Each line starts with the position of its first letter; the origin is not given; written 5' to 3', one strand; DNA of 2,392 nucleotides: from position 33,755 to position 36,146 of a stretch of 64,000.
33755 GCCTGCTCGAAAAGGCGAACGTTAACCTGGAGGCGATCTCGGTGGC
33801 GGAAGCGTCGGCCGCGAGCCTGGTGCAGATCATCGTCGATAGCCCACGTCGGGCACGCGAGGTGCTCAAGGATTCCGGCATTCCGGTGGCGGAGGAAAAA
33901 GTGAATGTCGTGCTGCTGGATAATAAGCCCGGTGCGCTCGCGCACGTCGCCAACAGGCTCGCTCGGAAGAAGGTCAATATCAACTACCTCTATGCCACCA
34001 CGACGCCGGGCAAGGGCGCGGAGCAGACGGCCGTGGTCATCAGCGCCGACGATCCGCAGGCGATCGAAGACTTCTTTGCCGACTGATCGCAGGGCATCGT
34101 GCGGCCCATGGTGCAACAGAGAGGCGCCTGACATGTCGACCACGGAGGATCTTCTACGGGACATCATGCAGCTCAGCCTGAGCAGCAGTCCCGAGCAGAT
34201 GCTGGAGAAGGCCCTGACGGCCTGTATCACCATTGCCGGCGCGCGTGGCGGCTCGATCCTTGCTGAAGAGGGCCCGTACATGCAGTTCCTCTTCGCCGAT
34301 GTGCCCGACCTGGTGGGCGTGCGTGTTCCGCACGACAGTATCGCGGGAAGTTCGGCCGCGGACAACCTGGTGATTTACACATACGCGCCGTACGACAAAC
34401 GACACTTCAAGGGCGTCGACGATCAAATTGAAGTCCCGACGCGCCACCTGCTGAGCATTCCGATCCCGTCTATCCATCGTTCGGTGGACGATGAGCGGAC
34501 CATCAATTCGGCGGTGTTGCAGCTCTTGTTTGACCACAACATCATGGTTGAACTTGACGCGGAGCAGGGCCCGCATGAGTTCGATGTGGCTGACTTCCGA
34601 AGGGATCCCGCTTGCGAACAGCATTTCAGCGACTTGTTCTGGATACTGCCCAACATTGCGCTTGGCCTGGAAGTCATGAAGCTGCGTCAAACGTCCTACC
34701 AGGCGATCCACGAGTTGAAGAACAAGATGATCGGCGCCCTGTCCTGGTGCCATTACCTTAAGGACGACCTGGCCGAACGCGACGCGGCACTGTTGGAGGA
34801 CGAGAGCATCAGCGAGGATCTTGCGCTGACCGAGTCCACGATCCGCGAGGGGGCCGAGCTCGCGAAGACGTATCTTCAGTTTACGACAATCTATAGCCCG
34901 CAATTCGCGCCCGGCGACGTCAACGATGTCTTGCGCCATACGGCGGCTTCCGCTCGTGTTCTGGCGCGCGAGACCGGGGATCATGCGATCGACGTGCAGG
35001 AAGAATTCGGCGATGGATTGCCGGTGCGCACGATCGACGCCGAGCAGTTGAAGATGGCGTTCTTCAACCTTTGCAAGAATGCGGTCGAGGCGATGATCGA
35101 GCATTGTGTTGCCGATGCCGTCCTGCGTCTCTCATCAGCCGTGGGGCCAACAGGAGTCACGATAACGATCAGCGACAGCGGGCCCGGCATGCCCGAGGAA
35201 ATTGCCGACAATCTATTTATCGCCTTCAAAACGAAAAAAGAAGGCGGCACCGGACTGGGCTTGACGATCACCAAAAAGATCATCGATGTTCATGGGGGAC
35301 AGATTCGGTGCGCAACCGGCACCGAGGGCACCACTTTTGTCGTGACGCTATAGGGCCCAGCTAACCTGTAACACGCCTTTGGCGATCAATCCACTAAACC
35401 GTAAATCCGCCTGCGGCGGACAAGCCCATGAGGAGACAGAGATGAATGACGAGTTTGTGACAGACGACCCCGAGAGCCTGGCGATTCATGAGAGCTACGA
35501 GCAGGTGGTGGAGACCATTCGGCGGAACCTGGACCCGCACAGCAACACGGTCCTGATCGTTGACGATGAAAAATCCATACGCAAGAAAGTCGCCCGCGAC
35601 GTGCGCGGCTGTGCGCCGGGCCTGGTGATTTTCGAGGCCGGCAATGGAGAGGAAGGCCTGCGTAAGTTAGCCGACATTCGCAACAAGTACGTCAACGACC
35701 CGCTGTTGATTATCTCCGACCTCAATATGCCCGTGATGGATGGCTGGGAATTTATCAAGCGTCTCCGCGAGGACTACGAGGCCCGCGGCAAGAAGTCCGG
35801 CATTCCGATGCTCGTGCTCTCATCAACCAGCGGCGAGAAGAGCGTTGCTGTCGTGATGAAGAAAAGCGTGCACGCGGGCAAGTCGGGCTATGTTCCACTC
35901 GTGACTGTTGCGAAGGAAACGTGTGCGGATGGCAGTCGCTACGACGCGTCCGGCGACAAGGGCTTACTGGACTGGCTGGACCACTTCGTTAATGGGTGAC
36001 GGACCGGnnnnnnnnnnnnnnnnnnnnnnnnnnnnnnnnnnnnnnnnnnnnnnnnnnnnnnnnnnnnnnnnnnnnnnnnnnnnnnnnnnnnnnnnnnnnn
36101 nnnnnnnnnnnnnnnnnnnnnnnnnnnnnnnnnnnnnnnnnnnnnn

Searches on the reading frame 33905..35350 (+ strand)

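Call 32: search_protein_families(library=pfam, proteins=[window:33905-35350:+], max_evalue=0.00001)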
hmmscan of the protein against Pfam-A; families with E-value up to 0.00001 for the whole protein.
window:33905-35350:+ (482 aa): 2 families
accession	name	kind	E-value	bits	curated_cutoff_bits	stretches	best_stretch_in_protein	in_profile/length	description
PF02518.31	HATPase_c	-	1.2e-19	71.2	26.4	1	378-482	2-107/111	Histidine kinase-, DNA gyrase B-, and HSP90-like ATPase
PF13581.12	HATPase_c_2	-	1e-06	29.2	27.4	1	378-477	28-122/127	Histidine kinase-like ATPase domain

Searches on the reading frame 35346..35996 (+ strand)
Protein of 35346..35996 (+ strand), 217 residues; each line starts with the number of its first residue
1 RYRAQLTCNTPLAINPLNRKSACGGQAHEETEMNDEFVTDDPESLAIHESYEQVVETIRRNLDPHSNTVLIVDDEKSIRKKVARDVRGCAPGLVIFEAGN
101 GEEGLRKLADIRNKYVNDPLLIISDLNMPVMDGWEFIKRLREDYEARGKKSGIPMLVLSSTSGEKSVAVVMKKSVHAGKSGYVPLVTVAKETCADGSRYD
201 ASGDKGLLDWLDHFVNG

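Call 32: search_protein_families(library=pfam, proteins=[window:35346-35996:+], max_evalue=0.00001)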
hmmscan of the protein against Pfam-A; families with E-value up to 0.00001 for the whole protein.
window:35346-35996:+ (217 aa): 1 family
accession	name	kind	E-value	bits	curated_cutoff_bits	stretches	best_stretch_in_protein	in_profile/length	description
PF00072.30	Response_reg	-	1.7e-11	44.7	30.2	1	69-172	1-90/111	Response regulator receiver domain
